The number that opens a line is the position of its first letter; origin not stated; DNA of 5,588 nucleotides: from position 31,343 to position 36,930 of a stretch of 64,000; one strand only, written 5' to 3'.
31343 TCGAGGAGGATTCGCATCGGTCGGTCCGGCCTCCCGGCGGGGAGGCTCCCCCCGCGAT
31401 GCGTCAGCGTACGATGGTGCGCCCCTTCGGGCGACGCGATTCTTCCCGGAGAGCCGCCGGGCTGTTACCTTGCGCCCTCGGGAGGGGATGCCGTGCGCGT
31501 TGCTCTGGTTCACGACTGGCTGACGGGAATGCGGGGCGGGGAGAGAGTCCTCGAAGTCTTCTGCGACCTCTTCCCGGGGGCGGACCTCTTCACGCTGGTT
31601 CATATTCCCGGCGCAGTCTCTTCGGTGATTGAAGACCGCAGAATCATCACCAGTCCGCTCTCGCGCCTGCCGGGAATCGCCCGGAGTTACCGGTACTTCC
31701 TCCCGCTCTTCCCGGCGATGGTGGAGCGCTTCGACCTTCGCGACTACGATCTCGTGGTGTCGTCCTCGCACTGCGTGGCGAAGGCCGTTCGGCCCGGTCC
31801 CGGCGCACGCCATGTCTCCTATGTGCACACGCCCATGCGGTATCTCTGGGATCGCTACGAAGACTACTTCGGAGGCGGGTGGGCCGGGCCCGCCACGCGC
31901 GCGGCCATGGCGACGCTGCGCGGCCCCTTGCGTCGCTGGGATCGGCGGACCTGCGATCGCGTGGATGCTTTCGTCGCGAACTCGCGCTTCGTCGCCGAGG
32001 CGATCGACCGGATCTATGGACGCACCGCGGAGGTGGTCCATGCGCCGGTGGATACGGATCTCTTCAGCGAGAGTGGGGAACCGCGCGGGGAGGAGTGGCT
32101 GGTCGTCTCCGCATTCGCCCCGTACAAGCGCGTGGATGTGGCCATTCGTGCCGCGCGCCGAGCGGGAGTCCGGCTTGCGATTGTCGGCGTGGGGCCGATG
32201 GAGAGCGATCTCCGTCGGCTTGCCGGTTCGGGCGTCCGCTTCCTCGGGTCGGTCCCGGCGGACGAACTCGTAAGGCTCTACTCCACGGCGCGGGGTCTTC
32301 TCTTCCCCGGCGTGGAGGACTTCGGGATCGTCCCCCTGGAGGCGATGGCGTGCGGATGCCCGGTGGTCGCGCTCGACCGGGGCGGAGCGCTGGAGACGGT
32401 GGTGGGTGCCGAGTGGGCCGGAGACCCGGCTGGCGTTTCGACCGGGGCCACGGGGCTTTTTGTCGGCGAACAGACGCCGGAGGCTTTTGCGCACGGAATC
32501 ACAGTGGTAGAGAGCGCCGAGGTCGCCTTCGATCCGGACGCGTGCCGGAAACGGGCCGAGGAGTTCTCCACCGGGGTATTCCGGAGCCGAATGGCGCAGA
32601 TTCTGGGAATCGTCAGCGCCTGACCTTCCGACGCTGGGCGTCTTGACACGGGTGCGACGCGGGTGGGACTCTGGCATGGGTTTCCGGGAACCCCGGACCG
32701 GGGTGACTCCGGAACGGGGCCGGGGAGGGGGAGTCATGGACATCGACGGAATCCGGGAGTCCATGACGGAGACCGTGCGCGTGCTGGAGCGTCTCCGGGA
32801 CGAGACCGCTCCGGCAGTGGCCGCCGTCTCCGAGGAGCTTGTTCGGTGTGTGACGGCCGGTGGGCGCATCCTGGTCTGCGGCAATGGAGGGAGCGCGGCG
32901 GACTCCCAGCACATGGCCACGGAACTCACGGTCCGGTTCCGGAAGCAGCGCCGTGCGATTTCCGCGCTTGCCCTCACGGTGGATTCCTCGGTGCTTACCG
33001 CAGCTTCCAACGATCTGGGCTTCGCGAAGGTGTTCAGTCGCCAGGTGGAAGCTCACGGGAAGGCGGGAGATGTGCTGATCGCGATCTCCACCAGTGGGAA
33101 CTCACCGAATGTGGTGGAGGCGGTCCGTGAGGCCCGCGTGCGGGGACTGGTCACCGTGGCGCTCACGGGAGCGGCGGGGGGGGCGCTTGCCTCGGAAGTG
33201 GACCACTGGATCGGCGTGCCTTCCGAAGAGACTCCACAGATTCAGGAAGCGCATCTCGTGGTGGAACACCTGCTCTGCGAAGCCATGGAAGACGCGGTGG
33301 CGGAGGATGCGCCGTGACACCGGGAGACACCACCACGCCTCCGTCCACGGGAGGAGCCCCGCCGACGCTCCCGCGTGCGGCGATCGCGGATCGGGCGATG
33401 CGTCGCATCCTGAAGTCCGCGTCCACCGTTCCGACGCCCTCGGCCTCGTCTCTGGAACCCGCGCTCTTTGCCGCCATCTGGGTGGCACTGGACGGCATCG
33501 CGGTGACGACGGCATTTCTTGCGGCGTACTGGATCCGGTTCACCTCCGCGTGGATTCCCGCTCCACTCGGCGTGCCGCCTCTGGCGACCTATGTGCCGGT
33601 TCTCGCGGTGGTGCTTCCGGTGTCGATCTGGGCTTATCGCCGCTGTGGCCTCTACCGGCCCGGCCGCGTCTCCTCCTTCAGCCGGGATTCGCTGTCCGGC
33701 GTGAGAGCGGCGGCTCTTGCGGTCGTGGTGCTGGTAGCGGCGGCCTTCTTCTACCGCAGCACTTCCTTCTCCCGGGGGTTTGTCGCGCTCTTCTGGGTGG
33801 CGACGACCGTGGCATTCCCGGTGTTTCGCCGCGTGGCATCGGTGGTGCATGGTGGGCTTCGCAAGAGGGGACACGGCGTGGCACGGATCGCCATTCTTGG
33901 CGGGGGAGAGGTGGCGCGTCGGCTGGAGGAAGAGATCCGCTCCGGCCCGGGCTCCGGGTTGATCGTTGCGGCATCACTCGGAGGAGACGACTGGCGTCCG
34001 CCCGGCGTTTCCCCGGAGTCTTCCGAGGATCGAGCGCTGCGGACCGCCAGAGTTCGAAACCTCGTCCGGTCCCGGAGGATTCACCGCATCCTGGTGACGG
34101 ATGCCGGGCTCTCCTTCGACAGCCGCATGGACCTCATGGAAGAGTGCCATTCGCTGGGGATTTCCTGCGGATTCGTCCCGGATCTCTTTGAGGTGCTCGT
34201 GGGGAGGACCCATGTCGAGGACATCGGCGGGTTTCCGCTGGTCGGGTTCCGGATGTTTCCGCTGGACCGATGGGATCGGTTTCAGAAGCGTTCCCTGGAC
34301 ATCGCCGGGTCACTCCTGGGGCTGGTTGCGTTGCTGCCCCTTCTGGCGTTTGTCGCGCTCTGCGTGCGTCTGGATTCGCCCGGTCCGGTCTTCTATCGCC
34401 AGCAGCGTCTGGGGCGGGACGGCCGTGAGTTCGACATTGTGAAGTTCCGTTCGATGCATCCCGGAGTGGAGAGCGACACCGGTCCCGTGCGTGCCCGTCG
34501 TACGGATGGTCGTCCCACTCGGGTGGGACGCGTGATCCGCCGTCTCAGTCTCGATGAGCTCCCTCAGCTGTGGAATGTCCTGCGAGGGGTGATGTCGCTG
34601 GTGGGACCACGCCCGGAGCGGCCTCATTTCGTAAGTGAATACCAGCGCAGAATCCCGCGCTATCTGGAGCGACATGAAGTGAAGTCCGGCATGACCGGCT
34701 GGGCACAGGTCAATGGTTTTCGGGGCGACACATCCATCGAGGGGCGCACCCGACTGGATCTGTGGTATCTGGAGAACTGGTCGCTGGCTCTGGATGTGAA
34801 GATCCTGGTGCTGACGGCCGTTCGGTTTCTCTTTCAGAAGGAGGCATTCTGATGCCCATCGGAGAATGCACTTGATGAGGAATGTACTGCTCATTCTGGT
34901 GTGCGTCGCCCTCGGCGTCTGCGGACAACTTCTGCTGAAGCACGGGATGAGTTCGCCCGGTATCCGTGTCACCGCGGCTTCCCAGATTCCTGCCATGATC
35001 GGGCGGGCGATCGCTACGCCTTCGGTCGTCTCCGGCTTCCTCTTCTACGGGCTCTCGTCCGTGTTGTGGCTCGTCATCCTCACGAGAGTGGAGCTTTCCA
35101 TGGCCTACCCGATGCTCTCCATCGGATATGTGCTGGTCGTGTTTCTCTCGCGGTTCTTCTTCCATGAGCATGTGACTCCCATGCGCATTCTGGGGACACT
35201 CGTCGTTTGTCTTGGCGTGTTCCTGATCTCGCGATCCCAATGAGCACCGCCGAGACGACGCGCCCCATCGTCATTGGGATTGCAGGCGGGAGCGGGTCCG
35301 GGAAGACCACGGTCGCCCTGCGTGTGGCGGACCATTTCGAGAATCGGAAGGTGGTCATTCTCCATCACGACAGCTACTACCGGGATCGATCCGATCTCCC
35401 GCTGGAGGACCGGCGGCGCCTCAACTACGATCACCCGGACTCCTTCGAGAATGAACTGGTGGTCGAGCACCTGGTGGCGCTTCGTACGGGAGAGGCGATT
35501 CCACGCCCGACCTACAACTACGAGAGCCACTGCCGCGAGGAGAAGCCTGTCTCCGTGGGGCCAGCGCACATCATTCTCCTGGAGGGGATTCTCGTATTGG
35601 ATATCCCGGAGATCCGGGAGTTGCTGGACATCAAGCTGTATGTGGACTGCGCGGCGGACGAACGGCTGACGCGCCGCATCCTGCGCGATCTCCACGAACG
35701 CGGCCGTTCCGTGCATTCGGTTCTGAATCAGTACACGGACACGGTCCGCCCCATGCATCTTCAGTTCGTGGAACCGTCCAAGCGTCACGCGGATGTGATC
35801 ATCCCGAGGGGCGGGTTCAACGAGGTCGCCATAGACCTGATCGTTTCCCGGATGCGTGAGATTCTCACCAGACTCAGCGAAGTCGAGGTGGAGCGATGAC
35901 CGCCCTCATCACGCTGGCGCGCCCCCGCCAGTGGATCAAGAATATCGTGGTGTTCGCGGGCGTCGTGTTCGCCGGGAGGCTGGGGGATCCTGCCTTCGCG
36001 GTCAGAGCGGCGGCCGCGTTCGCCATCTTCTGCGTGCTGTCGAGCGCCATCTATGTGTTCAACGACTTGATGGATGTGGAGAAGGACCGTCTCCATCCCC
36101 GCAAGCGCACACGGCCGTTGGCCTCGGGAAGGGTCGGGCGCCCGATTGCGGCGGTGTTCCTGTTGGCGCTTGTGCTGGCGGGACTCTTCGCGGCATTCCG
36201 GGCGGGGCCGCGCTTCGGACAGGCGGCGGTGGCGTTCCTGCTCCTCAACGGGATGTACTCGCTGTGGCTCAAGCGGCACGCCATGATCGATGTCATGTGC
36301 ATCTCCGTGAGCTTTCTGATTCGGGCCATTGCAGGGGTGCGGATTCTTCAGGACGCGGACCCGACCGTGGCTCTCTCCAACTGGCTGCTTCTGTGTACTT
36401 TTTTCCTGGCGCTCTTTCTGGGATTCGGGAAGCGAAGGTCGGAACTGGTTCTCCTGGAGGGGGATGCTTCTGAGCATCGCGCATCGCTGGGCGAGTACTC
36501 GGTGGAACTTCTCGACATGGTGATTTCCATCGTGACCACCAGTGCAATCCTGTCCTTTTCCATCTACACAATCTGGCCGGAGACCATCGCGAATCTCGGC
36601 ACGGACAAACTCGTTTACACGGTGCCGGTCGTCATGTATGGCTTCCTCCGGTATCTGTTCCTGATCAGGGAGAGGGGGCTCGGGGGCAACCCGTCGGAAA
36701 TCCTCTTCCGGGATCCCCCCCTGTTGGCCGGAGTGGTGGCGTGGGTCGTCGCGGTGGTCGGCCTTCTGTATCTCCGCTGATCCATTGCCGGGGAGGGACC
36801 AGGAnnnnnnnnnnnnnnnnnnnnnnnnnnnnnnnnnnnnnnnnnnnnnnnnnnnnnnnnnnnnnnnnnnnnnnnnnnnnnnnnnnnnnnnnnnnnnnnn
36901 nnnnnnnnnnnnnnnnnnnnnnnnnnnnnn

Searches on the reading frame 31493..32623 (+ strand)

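Call 18: search_protein_families(library=pfam, proteins=[window:31493-32623:+], max_evalue=0.01)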
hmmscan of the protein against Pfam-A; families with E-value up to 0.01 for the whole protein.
window:31493-32623:+ (376 aa): 6 families
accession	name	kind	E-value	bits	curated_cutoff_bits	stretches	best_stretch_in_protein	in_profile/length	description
PF00534.26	Glycos_transf_1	-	1.7e-21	76.9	26.4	1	201-352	17-166/172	Glycosyl transferases group 1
PF13692.12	Glyco_trans_1_4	-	1.4e-19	71.2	27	1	203-336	5-136/142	Glycosyl transferases group 1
PF13439.12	Glyco_transf_4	-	3e-11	44.1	28.5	1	50-189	38-169/170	Glycosyltransferase Family 4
PF13579.12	Glyco_trans_4_4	-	2.5e-05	25.1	29.7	1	47-184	38-155/158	Glycosyl transferase 4-like domain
PF13524.12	Glyco_trans_1_2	-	0.00024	21.5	25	1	218-298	6-84/144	Glycosyl transferase-like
PF20706.3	GT4-conflict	-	0.00059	19.4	26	1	211-310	211-326/385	Family 4 Glycosyltransferase in conflict systems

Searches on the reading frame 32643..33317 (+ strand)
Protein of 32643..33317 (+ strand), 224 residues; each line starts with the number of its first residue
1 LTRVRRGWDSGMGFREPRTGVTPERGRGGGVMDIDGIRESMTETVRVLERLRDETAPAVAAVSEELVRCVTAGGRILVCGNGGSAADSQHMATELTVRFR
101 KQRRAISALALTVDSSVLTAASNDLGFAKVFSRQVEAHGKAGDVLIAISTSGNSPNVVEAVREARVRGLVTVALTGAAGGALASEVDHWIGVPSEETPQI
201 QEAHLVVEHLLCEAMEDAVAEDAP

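Call 18: search_protein_families(library=pfam, proteins=[window:32643-33317:+], max_evalue=0.01)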
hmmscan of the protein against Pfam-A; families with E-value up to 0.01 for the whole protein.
window:32643-33317:+ (224 aa): 2 families
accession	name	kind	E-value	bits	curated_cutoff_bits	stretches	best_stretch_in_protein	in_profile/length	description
PF13580.11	SIS_2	-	4.5e-29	101.7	27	1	44-176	6-138/138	SIS domain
PF01380.27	SIS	-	1.2e-09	38.5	25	1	140-198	52-110/131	SIS domain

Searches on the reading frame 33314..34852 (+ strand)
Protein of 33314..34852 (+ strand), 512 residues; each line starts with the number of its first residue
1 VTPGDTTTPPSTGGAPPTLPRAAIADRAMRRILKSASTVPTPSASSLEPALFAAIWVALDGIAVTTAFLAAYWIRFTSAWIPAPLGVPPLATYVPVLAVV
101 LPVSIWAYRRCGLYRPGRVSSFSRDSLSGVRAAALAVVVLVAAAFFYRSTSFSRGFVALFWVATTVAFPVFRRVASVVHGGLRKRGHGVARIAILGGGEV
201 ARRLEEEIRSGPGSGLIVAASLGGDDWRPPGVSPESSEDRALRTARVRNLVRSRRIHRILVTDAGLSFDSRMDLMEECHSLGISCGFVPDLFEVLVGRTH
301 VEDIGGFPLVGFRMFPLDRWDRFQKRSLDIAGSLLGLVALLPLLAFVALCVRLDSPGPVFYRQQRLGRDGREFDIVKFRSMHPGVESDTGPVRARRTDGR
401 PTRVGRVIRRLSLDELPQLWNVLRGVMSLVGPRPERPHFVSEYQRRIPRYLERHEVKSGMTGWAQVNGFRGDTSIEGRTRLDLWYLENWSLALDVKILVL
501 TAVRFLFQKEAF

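Call 18: search_protein_families(library=pfam, proteins=[window:33314-34852:+], max_evalue=0.01)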
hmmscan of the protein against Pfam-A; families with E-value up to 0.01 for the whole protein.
window:33314-34852:+ (512 aa): 2 families
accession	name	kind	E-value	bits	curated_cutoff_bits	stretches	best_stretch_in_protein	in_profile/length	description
PF02397.22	Bac_transf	-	1.3e-65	220.8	27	1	325-505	1-177/179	Bacterial sugar transferase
PF13727.12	CoA_binding_3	-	2.2e-11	44.5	25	1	112-262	4-148/175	CoA-binding domain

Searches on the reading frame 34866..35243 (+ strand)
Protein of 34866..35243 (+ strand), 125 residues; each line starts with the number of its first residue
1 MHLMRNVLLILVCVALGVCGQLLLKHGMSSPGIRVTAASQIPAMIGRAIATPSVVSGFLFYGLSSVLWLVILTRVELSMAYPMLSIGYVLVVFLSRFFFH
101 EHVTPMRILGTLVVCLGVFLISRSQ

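Call 59: search_protein_families(library=pfam, proteins=[window:34866-35243:+], max_evalue=0.0001)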
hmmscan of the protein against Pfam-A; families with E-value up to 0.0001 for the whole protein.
window:34866-35243:+ (125 aa): 1 family
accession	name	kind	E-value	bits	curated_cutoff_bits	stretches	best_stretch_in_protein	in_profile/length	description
PF00892.27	EamA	-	3.4e-07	31.1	28.2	1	54-122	66-134/135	EamA-like transporter family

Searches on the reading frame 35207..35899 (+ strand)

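Call 59: search_protein_families(library=pfam, proteins=[window:35207-35899:+], max_evalue=0.0001)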
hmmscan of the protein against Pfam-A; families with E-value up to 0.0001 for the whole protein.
window:35207-35899:+ (230 aa): 3 families
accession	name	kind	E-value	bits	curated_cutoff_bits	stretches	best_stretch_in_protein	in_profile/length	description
PF00485.24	PRK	-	3.4e-38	131.9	22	1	22-207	1-195/196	Phosphoribulokinase / Uridine kinase family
PF06414.18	Zeta_toxin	-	3.1e-06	27.2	22.3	1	16-57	12-54/199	Zeta toxin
PF13238.12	AAA_18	-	5.4e-05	24.1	29.4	0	23-165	1-116/128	AAA domain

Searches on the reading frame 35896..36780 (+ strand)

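Call 59: search_protein_families(library=pfam, proteins=[window:35896-36780:+], max_evalue=0.0001)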
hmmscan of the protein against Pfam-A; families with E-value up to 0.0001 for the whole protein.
window:35896-36780:+ (294 aa): 1 family
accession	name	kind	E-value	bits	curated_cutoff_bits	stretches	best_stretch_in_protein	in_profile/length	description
PF01040.23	UbiA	-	1e-25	90.9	34.2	1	18-260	4-235/250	UbiA prenyltransferase family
